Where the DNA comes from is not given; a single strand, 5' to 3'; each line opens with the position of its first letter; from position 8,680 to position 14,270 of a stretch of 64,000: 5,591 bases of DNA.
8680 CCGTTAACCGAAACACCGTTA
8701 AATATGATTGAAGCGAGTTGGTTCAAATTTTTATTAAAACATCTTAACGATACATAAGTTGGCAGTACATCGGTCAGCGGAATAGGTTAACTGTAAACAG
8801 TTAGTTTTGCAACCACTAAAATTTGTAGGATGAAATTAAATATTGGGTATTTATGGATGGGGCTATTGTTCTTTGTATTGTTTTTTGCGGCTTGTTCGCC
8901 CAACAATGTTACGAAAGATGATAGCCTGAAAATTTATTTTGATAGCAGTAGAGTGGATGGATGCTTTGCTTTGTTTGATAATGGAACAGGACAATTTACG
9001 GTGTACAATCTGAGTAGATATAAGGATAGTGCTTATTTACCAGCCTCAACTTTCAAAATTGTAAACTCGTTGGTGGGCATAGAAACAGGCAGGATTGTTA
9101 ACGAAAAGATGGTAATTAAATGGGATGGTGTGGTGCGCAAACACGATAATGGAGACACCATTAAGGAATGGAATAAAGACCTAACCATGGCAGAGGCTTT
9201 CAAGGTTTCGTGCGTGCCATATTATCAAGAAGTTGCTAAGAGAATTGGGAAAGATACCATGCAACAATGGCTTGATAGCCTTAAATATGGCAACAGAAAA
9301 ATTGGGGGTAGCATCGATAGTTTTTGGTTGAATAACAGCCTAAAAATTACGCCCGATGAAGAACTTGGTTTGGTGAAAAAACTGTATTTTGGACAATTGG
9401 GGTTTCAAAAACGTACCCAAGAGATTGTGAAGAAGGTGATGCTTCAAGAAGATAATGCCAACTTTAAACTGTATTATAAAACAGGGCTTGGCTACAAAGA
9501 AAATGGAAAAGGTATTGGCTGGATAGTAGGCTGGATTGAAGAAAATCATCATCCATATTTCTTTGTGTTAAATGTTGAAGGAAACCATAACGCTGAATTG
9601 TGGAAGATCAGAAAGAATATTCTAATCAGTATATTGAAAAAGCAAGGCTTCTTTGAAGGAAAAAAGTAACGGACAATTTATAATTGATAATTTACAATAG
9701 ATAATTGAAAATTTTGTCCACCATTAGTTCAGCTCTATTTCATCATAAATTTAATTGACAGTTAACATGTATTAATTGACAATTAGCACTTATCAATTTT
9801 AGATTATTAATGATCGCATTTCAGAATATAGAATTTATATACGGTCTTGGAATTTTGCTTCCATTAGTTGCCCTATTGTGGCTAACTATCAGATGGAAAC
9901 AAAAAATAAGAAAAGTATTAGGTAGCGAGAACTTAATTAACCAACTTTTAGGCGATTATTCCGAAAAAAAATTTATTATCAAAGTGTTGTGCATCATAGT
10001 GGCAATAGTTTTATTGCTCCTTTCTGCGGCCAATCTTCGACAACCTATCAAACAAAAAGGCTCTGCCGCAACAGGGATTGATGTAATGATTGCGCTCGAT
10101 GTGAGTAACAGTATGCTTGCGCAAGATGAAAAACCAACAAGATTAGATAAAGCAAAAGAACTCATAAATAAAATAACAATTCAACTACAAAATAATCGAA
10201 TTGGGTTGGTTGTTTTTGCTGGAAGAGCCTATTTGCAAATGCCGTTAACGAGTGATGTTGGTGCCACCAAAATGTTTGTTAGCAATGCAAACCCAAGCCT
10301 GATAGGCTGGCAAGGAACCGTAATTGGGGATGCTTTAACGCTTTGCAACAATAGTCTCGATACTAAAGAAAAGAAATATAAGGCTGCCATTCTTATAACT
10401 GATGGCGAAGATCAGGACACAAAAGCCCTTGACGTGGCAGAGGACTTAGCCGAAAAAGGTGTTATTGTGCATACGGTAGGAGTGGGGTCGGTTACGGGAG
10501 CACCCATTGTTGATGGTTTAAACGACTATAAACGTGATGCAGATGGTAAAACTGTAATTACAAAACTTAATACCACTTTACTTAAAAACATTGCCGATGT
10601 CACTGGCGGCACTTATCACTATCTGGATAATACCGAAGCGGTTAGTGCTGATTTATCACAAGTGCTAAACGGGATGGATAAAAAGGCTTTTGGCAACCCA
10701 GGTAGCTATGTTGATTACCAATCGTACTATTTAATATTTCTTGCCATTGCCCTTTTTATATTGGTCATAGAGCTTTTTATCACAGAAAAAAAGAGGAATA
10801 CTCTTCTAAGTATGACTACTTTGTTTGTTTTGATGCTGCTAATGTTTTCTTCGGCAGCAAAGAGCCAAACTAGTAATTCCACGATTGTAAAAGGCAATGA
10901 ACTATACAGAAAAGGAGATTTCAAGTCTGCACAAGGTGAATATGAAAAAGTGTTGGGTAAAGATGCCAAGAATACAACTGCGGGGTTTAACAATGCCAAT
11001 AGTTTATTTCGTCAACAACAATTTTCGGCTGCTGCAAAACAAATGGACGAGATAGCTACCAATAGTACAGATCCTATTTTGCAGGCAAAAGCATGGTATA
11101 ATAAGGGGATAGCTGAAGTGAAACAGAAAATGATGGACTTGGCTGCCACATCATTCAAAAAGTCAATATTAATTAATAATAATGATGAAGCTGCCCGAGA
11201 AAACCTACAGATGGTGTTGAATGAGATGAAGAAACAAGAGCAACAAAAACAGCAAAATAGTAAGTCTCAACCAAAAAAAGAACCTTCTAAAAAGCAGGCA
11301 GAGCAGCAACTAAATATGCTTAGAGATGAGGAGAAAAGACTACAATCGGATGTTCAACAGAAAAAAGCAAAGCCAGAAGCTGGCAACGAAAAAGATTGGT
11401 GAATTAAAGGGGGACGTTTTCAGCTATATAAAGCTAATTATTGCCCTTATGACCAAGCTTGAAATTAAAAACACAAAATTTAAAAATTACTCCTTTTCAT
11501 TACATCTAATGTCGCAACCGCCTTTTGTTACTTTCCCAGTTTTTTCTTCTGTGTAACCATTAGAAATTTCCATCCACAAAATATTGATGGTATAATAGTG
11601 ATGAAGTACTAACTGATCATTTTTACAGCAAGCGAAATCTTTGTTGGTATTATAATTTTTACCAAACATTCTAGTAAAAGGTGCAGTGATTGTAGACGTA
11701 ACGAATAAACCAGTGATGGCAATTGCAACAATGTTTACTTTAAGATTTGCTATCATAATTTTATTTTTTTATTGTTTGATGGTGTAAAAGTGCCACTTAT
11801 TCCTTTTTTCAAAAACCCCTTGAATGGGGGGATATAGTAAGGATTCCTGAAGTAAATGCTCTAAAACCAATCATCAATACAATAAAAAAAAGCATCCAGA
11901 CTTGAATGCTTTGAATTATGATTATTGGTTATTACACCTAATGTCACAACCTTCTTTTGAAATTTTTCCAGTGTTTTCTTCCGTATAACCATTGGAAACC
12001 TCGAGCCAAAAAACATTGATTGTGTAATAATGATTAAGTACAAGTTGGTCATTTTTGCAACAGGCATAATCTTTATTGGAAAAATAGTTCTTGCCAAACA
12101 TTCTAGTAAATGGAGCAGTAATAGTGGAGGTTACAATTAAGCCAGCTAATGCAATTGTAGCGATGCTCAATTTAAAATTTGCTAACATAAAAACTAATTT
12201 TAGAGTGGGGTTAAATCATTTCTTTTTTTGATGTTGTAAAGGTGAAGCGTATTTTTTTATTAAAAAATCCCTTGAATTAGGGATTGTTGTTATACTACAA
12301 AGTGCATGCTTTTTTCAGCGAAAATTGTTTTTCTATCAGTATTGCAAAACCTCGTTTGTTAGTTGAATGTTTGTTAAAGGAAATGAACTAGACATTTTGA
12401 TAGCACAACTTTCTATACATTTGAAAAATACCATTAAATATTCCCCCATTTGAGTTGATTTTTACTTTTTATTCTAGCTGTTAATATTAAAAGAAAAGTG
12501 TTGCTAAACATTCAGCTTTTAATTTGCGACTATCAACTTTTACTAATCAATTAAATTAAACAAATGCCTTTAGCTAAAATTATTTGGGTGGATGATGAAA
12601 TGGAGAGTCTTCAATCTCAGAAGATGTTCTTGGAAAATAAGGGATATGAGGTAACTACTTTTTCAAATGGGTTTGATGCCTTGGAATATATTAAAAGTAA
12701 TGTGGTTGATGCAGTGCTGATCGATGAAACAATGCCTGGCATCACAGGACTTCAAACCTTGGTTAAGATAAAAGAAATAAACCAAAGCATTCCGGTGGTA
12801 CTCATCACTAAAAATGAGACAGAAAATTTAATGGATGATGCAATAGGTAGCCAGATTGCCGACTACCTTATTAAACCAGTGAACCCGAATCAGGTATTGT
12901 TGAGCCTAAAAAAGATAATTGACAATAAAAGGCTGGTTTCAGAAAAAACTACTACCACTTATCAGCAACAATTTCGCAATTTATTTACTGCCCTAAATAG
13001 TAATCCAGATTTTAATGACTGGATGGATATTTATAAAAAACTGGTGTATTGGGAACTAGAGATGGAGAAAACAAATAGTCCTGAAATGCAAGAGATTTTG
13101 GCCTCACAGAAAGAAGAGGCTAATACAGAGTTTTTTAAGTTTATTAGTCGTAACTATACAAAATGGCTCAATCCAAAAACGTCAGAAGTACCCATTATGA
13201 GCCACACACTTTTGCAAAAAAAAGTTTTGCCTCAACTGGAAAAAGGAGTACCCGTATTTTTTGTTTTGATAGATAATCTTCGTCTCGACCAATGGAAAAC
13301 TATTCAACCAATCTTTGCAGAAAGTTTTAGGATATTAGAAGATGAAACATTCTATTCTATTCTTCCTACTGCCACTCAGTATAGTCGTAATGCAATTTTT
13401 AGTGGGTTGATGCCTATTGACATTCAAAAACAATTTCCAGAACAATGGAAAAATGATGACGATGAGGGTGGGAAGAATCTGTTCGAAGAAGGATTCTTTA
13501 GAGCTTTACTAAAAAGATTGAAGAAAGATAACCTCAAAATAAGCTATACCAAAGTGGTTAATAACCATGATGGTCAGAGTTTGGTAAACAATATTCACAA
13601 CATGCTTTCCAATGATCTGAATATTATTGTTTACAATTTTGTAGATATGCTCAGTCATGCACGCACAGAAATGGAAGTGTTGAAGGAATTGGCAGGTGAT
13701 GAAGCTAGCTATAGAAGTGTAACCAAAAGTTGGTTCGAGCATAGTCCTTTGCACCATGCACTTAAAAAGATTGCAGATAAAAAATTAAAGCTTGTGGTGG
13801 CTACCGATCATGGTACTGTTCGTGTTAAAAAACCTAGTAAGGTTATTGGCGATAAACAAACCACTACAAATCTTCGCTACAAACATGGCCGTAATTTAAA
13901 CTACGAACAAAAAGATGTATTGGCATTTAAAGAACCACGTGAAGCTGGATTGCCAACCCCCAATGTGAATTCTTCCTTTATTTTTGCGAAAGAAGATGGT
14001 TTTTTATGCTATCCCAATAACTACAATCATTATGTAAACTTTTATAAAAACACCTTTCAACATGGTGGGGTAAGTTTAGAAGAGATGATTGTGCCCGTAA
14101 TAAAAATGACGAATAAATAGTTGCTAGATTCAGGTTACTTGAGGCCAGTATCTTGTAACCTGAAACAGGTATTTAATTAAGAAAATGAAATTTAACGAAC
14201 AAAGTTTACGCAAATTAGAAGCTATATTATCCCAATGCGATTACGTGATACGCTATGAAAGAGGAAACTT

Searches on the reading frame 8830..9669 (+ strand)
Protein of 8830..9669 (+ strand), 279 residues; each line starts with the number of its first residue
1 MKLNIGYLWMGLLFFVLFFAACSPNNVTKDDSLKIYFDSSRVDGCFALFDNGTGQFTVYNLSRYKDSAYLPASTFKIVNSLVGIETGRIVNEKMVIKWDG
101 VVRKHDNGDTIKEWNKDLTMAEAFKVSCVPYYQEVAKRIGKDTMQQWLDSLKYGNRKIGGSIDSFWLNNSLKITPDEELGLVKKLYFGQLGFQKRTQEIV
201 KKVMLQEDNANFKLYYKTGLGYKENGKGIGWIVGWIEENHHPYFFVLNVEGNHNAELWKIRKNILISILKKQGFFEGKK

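Call 40: search_protein_families(library=pfam, proteins=[window:8830-9669:+], max_evalue=0.001)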
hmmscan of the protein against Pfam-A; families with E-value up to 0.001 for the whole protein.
window:8830-9669:+ (279 aa): 1 family
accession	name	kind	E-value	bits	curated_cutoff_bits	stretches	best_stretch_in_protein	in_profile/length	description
PF00905.27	Transpeptidase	-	2.4e-32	112.8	22.1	1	48-269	5-298/299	Penicillin binding protein transpeptidase domain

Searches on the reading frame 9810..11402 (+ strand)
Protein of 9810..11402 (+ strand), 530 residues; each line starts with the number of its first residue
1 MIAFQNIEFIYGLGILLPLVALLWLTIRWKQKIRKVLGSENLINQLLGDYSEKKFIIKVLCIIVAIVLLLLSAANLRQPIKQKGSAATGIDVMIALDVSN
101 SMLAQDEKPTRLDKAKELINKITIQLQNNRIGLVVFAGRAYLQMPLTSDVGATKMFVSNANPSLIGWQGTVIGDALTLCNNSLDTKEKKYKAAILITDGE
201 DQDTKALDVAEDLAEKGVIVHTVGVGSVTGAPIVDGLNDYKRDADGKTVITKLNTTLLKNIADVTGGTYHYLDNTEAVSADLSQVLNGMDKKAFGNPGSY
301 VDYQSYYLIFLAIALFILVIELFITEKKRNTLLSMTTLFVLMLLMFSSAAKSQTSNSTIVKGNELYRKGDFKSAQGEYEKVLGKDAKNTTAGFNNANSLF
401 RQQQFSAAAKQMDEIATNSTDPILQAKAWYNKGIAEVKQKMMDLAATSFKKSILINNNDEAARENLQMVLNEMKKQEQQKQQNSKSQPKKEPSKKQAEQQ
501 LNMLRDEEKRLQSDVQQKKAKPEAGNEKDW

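Call 40: search_protein_families(library=pfam, proteins=[window:9810-11402:+], max_evalue=0.001)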
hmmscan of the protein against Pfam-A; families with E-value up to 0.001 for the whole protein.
window:9810-11402:+ (530 aa): 7 families
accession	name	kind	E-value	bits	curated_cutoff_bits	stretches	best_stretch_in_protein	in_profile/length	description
PF13519.12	VWA_2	-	1.4e-18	67.9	27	1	92-200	1-107/107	von Willebrand factor type A domain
PF00092.34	VWA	-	1.7e-16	61.3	23.8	1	91-229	1-143/174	von Willebrand factor type A domain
PF13432.12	TPR_16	-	1.2e-07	32.4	32.7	1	361-418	3-60/65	Tetratricopeptide repeat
PF07719.23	TPR_2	-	1.6e-07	31.4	27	0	426-459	1-34/34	Tetratricopeptide repeat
PF00515.34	TPR_1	-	5.8e-05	23.2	27.8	1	426-458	1-33/34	Tetratricopeptide repeat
PF24575.1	TPR_Slam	-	0.00053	20.8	35.2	0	363-411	55-103/104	Surface lipoprotein assembly modifier, N-terminal TPR repeats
PF14559.12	TPR_19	-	0.00097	19.9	25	1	366-419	2-55/68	Tetratricopeptide repeat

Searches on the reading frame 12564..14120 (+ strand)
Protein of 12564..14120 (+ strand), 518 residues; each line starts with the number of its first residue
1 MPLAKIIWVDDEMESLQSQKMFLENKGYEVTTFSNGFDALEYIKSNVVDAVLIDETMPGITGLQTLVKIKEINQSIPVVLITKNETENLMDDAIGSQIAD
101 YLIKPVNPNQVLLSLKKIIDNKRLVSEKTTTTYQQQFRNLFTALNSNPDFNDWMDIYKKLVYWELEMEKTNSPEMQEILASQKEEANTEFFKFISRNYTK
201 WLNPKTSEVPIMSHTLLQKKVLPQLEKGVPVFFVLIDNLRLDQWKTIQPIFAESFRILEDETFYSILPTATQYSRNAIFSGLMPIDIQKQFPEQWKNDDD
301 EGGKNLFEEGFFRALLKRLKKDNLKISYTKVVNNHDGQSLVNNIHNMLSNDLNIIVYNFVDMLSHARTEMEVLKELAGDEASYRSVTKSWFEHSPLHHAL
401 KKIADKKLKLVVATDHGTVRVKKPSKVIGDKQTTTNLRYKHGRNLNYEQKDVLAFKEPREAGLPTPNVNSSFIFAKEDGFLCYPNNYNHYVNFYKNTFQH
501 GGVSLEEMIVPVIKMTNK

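Call 40: search_protein_families(library=pfam, proteins=[window:12564-14120:+], max_evalue=0.001)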
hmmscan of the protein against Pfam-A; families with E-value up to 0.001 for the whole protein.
window:12564-14120:+ (518 aa): 3 families
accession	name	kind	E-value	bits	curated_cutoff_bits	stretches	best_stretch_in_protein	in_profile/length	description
PF00072.30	Response_reg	-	5.1e-23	81.8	30.2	1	6-113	1-108/111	Response regulator receiver domain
PF08665.17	PglZ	-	3.6e-22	79.6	25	1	231-423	3-177/179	PglZ domain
PF03709.21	OKR_DC_1_N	-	0.00081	20.1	29.3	0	22-96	12-84/111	Orn/Lys/Arg decarboxylase, N-terminal domain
